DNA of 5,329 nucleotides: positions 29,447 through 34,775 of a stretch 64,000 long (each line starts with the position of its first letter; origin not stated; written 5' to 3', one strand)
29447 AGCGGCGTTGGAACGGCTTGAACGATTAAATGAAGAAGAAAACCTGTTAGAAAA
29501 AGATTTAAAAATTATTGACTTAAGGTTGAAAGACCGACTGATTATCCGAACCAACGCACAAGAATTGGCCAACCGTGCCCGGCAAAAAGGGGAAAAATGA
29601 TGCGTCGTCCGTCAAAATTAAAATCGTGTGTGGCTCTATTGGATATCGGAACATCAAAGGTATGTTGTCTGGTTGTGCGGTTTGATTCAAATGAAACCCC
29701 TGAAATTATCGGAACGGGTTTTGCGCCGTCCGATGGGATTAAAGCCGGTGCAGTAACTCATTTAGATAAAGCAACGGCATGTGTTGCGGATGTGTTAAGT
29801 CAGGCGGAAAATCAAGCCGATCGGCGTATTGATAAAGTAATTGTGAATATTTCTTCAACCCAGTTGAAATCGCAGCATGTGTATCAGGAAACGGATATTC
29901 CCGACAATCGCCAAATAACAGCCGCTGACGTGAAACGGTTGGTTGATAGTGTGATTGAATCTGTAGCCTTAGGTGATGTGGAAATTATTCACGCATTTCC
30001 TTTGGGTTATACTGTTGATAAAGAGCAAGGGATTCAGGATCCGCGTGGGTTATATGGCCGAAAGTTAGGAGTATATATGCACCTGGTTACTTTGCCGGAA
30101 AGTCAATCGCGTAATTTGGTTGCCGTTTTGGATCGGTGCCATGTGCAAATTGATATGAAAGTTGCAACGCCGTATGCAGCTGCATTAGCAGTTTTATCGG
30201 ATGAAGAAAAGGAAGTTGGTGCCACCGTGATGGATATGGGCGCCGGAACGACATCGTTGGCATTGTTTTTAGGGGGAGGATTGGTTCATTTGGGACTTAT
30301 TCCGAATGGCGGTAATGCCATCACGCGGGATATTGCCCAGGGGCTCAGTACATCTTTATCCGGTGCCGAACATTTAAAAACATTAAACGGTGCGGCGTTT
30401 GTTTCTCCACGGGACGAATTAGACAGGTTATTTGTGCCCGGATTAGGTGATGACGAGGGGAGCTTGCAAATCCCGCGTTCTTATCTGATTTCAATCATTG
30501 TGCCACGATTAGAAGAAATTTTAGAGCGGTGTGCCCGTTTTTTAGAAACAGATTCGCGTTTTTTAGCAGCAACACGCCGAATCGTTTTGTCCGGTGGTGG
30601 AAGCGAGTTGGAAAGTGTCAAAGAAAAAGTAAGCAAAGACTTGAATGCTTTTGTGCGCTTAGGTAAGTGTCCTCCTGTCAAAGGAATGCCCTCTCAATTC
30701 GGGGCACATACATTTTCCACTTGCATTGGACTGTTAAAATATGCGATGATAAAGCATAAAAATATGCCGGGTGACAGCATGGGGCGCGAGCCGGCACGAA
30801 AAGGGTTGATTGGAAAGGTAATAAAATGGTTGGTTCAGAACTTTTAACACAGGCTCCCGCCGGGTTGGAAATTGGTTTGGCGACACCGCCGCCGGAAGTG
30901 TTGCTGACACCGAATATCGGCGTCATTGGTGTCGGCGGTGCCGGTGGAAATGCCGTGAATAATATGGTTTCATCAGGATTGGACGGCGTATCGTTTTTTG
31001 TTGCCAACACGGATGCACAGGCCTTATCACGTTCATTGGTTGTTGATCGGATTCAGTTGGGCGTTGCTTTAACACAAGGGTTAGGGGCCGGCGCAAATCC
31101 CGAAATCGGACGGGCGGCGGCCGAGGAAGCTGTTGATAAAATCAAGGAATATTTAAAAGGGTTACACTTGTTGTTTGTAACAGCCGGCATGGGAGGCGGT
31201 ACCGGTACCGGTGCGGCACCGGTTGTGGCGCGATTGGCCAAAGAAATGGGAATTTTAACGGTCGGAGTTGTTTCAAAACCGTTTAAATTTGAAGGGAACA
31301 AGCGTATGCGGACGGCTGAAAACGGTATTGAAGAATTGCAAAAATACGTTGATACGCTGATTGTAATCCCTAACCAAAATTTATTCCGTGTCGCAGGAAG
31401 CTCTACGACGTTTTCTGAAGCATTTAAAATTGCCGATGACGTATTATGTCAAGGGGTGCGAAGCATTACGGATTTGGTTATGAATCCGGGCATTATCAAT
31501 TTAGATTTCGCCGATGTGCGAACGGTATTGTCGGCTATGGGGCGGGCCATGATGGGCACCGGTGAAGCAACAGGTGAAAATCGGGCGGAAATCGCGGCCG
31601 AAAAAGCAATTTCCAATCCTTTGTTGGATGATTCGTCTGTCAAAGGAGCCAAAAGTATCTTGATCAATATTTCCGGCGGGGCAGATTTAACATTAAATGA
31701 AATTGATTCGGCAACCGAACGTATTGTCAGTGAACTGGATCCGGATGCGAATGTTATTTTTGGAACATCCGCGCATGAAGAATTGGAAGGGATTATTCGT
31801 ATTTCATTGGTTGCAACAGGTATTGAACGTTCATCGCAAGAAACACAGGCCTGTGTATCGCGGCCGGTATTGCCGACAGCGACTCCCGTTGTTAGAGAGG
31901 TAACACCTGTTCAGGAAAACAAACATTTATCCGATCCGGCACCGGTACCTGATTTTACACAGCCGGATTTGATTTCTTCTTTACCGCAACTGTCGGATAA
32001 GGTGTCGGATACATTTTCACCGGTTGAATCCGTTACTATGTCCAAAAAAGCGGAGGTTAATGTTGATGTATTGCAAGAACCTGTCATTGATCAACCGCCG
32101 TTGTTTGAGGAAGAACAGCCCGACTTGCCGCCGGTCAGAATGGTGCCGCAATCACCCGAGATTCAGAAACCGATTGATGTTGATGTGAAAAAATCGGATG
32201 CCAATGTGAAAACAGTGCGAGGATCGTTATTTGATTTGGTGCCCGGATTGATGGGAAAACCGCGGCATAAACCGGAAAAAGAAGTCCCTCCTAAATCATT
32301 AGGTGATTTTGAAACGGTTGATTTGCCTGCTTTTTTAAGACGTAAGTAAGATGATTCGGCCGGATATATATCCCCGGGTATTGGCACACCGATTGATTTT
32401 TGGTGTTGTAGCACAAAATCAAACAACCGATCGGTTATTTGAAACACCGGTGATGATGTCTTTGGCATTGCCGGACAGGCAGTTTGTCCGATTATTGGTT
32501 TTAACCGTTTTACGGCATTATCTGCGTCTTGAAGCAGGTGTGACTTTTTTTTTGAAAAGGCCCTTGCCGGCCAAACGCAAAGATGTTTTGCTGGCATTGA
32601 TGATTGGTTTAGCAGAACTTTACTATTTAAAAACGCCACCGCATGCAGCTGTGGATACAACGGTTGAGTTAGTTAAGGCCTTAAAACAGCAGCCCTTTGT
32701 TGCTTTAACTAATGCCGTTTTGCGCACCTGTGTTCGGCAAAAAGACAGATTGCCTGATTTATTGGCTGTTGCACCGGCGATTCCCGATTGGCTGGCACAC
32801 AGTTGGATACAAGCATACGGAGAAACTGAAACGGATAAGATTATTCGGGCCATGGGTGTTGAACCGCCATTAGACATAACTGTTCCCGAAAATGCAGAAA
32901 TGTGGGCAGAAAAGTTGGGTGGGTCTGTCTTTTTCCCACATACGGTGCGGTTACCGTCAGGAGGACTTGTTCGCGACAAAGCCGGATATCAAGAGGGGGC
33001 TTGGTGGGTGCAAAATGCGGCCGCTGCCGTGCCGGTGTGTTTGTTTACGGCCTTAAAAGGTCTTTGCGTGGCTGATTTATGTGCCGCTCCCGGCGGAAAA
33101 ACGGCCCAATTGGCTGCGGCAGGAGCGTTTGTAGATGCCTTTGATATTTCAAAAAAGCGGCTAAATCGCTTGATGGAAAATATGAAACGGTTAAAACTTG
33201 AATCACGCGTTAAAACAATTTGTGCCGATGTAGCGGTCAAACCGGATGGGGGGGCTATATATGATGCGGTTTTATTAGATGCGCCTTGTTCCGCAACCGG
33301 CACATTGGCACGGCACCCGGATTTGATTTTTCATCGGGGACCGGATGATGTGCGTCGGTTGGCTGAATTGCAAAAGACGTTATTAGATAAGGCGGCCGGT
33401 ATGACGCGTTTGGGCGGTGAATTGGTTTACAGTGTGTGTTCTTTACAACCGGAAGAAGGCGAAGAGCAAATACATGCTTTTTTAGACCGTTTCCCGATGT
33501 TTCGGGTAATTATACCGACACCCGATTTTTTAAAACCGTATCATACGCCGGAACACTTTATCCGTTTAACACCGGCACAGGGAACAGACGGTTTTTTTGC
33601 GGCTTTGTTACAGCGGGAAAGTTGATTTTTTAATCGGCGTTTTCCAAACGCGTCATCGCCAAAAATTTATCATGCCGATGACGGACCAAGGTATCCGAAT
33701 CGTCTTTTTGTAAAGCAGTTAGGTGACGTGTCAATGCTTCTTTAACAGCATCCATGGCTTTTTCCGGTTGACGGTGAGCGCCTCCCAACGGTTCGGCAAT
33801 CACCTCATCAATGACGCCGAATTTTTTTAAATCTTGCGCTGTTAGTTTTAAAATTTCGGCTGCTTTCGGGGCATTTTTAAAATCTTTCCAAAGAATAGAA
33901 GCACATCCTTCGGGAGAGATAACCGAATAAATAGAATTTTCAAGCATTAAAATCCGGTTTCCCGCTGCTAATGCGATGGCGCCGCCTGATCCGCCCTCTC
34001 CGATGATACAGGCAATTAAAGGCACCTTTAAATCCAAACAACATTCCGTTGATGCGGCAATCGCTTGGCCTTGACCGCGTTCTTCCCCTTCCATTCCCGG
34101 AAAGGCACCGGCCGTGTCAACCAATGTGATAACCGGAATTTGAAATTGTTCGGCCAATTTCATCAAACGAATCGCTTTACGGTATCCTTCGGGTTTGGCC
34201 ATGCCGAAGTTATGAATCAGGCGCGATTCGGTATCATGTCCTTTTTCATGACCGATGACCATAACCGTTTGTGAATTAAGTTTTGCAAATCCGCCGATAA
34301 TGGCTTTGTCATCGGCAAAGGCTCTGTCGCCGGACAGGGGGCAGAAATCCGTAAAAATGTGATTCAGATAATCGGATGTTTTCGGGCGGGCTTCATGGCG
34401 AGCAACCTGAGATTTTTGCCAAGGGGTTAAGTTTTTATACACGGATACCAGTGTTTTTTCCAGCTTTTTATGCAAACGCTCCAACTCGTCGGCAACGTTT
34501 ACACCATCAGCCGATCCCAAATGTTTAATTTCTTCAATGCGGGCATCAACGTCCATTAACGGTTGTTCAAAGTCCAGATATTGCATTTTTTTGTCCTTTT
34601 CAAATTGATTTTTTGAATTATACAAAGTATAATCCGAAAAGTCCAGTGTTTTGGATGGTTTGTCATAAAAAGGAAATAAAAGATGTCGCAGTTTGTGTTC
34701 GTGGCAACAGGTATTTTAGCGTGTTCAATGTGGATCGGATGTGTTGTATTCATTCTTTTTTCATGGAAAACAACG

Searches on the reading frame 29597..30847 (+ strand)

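Call 27: search_protein_families(library=ncbifam, proteins=[window:29597-30847:+], max_evalue=1e-10)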
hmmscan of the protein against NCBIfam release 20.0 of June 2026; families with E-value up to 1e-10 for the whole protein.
window:29597-30847:+ (416 aa): 2 families
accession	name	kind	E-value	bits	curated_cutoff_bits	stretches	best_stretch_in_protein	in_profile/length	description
TIGR01174.1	ftsA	equivalog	4.9e-89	299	175.85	1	13-382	3-371/371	cell division protein FtsA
NF007009.0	PRK09472.1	equivalog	5.9e-62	210.1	409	1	10-416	8-420/420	cell division protein FtsA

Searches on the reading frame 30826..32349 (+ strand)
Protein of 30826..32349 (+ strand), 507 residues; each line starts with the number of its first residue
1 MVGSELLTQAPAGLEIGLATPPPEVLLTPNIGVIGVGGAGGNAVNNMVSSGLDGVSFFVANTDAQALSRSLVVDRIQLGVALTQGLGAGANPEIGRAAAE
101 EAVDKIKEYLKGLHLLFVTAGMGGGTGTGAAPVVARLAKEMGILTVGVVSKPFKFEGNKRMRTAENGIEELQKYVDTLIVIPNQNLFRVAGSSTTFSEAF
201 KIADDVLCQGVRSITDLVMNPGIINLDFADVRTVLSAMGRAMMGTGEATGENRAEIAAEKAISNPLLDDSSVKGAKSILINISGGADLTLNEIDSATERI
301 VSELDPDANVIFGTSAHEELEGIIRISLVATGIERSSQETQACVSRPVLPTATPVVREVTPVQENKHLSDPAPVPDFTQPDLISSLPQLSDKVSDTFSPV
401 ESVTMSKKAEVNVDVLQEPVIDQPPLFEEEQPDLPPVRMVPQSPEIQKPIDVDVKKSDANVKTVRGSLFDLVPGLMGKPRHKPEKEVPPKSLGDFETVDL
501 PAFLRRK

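Call 27: search_protein_families(library=ncbifam, proteins=[window:30826-32349:+], max_evalue=1e-10)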
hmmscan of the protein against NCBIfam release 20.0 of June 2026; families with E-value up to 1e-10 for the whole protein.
window:30826-32349:+ (507 aa): 1 family
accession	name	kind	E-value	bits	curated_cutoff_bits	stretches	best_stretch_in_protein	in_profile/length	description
TIGR00065.1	ftsZ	equivalog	4.4e-123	411.1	295.2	1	29-342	18-333/353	cell division protein FtsZ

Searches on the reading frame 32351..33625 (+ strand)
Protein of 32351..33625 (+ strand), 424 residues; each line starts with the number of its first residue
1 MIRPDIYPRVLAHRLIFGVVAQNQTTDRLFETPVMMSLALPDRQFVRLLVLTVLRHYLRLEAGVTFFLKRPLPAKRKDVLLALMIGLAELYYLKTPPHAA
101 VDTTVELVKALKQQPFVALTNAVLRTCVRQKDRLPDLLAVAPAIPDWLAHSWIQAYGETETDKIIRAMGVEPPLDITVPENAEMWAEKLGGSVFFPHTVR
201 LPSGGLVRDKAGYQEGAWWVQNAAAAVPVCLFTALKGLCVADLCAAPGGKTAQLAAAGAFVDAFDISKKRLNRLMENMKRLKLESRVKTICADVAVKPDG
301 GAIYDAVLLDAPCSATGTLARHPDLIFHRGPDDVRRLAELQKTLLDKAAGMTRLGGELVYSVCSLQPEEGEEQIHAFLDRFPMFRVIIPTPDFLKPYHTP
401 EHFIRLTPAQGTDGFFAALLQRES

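Call 27: search_protein_families(library=ncbifam, proteins=[window:32351-33625:+], max_evalue=1e-10)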
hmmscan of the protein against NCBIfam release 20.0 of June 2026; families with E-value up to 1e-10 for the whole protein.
window:32351-33625:+ (424 aa): 9 families
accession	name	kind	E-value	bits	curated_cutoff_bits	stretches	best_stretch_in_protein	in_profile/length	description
NF008149.0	PRK10901.1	equivalog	1.5e-77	261.4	375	1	9-423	12-433/434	16S rRNA (cytosine(967)-C(5))-methyltransferase RsmB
TIGR00563.1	rsmB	equivalog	1.5e-76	258.3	269.05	1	10-422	2-435/437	16S rRNA (cytosine(967)-C(5))-methyltransferase RsmB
NF011493.0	PRK14901.1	equivalog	5.7e-71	239.6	540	1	8-423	5-446/447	16S rRNA (cytosine(967)-C(5))-methyltransferase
NF011494.0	PRK14902.1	equivalog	9.1e-66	222.5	319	1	37-423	35-443/444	16S rRNA (cytosine(967)-C(5))-methyltransferase RsmB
TIGR00446.1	nop2p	subfamily_domain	6.8e-37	127.1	210.45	1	211-421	46-263/264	NOL1/NOP2/sun family putative RNA methylase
NF011495.0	PRK14903.1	equivalog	3.4e-33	115.1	503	1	10-384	7-388/431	16S rRNA (cytosine(967)-C(5))-methyltransferase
NF041567.1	mtaseRsmF_Thermus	equivalog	1.6e-30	106.1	690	1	213-386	69-244/443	16S rRNA (cytosine(1407)-C(5))-methyltransferase RsmF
NF008898.0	PRK11933.1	equivalog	4.5e-25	88.1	588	1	214-422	93-310/480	16S rRNA (cytosine(1407)-C(5))-methyltransferase RsmF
NF040814.1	tRNA_cyt_mtase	equivalog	7.6e-17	61.3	550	1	216-378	85-249/305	tRNA (cytosine(49)-C(5))-methyltransferase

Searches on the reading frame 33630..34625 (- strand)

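Call 27: search_protein_families(library=ncbifam, proteins=[window:33630-34625:-], max_evalue=1e-10)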
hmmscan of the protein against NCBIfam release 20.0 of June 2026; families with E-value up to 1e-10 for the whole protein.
window:33630-34625:- (331 aa): 4 families
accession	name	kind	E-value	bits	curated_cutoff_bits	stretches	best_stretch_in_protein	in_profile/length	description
NF004344.0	PRK05724.1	equivalog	2.3e-143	477.3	357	1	13-328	2-317/319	acetyl-CoA carboxylase carboxyltransferase subunit alpha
TIGR00513.1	accA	equivalog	1.8e-127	425.2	319.3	1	13-327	2-316/321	acetyl-CoA carboxylase carboxyl transferase subunit alpha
NF041504.1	AccA_sub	subfamily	4.5e-118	393.3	300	1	69-324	1-256/257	carboxyltransferase subunit alpha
NF008971.0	PRK12319.1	equivalog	7.4e-85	284.6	406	1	74-321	10-253/256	acetyl-CoA carboxylase carboxyl transferase subunit alpha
